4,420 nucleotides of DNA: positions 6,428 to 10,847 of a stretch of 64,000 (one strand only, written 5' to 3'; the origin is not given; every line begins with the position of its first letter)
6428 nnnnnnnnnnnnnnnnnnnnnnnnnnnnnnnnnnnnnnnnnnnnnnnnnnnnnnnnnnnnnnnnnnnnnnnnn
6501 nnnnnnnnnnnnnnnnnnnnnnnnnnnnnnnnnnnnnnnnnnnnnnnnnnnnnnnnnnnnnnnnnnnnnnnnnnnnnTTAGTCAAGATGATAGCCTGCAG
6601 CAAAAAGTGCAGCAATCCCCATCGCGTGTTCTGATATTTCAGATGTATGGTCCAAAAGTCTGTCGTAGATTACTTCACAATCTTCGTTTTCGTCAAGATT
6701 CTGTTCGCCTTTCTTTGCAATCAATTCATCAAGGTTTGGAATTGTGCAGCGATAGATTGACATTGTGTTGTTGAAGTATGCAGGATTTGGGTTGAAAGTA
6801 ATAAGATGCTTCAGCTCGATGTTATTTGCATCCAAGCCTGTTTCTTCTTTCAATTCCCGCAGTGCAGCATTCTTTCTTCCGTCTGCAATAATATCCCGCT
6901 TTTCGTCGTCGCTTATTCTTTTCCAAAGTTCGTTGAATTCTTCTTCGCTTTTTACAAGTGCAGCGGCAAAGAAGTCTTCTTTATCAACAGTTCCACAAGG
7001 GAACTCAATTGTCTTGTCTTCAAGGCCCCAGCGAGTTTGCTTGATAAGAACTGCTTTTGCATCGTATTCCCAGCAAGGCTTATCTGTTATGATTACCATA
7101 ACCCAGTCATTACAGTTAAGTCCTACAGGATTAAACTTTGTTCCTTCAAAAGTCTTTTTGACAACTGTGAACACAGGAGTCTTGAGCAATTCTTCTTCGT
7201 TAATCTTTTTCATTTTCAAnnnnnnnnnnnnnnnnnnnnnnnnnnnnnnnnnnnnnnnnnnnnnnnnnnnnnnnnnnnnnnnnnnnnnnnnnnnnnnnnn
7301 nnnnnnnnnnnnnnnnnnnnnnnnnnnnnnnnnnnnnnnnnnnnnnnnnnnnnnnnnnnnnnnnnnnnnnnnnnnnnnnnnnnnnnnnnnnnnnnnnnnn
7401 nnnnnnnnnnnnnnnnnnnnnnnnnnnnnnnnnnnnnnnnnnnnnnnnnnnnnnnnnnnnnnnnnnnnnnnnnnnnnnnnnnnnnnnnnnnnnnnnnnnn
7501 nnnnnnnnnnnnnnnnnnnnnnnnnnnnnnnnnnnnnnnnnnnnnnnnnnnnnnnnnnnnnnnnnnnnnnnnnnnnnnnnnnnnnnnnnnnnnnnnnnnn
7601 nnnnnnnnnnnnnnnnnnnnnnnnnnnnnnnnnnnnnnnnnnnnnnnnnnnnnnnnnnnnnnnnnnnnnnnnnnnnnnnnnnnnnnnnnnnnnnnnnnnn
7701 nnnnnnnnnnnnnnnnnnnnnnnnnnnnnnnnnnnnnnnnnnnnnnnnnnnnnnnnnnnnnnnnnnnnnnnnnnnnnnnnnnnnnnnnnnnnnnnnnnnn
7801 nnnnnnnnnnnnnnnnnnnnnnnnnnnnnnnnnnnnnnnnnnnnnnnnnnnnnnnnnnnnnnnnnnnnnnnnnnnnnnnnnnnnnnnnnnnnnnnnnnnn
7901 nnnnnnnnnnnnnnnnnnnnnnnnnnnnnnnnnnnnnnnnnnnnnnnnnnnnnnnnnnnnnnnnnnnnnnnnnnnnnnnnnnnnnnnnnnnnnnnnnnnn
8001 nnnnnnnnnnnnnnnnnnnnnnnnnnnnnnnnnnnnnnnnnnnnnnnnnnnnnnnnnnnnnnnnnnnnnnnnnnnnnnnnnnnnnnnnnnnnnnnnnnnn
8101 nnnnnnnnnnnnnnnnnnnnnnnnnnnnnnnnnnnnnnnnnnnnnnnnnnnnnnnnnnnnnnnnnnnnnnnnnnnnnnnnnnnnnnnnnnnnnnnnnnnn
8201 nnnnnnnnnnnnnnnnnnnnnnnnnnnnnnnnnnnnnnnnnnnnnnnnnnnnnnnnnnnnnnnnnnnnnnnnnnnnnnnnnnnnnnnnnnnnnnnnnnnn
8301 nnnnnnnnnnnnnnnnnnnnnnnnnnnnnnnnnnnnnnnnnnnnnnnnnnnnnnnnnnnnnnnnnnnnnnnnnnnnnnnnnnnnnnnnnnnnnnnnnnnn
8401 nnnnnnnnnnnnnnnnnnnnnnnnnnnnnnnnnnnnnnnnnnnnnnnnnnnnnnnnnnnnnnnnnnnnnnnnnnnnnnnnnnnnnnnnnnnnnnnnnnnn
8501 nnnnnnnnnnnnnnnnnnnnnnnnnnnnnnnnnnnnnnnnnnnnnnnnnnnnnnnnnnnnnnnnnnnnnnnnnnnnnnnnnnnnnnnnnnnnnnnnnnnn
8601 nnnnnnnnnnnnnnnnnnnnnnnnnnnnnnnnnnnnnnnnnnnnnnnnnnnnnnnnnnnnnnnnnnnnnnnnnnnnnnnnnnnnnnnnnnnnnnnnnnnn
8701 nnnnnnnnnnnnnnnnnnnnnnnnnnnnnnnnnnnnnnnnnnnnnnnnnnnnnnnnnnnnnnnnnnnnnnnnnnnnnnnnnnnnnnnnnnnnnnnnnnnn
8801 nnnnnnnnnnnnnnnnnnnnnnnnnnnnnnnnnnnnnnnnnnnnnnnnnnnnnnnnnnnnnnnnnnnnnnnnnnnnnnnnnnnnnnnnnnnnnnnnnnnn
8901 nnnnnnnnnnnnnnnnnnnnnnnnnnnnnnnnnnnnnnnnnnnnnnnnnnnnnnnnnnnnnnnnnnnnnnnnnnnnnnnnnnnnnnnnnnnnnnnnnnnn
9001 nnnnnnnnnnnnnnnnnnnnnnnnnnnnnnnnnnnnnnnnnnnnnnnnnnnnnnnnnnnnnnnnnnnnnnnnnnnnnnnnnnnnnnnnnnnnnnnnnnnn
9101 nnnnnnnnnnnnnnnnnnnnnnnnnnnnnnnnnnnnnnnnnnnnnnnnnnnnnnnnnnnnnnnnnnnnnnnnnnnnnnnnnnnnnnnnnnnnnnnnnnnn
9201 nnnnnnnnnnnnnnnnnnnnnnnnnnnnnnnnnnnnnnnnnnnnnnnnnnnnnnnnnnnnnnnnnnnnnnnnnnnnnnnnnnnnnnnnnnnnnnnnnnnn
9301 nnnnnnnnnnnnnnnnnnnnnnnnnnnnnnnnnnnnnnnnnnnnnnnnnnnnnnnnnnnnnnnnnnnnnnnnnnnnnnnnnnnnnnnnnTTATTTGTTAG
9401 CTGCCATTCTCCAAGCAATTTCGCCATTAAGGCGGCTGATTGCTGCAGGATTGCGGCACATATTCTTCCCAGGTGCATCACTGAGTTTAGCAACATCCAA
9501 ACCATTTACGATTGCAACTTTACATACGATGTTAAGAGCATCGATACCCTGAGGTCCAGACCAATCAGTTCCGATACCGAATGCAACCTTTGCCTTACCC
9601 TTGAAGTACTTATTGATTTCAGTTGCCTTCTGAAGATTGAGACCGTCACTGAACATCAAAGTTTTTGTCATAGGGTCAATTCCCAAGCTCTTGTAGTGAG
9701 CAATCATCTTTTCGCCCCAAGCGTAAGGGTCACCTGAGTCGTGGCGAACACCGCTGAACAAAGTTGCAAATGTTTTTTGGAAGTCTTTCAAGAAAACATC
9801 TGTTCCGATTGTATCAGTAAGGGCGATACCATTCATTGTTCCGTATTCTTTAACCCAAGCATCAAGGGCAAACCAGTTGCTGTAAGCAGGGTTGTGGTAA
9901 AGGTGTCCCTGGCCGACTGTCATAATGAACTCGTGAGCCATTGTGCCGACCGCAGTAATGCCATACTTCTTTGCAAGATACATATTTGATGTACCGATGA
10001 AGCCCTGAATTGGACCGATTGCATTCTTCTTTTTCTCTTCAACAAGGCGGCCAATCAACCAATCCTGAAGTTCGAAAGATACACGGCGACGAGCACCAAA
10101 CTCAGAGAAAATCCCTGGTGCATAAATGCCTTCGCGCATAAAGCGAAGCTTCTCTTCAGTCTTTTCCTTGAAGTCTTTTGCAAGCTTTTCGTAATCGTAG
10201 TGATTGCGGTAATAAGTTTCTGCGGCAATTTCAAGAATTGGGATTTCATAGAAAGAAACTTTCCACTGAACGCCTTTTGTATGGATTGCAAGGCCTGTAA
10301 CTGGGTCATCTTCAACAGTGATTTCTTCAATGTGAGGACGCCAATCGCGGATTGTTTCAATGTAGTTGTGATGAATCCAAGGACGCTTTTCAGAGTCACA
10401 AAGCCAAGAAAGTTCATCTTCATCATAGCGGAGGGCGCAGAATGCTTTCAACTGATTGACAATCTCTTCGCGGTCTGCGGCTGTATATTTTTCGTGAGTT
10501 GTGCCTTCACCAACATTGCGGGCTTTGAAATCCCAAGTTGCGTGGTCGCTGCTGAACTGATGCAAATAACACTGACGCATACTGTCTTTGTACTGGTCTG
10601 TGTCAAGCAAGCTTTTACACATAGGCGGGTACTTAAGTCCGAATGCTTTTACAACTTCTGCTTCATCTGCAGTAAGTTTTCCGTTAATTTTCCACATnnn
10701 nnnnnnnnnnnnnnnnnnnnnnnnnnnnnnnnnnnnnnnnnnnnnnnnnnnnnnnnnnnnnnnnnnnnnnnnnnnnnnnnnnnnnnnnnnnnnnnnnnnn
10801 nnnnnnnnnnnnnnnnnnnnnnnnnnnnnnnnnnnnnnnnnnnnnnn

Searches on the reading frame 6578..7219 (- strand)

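Call 78: search_protein_families(library=pfam, proteins=[window:6578-7219:-], max_evalue=0.0001)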
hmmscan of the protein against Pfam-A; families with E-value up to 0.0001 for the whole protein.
window:6578-7219:- (213 aa): 1 family
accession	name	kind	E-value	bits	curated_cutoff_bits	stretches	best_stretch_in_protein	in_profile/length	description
PF00293.34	NUDIX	-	2.3e-07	31.3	21.1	0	116-150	45-80/134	NUDIX domain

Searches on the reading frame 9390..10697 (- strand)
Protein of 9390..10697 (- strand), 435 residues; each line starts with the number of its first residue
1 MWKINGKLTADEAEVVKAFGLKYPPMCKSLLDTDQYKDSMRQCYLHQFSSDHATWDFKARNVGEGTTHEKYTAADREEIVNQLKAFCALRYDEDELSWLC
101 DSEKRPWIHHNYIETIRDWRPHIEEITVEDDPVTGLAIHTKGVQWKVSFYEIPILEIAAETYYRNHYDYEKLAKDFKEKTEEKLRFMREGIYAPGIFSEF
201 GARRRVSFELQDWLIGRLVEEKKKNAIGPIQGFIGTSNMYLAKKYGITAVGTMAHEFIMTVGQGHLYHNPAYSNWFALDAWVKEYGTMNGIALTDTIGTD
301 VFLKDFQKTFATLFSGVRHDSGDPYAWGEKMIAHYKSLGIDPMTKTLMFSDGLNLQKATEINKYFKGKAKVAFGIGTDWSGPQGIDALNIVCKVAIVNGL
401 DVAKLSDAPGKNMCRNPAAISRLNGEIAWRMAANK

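Call 8: search_protein_families(library=phrogs, proteins=[window:9390-10697:-], max_evalue=0.00001)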
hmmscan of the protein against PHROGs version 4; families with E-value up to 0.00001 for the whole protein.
window:9390-10697:- (435 aa): 1 family
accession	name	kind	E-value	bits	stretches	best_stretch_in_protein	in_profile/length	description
phrog_448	-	other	1.2e-13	51.8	1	24-410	10-431/500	nicotinamide phosphoribosyl transferase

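Call 9: search_protein_families(library=pfam, proteins=[window:9390-10697:-], max_evalue=0.00001)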
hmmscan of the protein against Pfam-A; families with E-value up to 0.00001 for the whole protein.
window:9390-10697:- (435 aa): 2 families
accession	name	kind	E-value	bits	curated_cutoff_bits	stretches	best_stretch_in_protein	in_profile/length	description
PF04095.22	NAPRTase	-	3.2e-61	207.6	20.8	1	197-423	3-231/239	Nicotinate phosphoribosyltransferase (NAPRTase) family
PF17767.7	NAPRTase_N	-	5.8e-17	62.6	32.6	1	31-157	1-123/125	Nicotinate phosphoribosyltransferase (NAPRTase) N-terminal domain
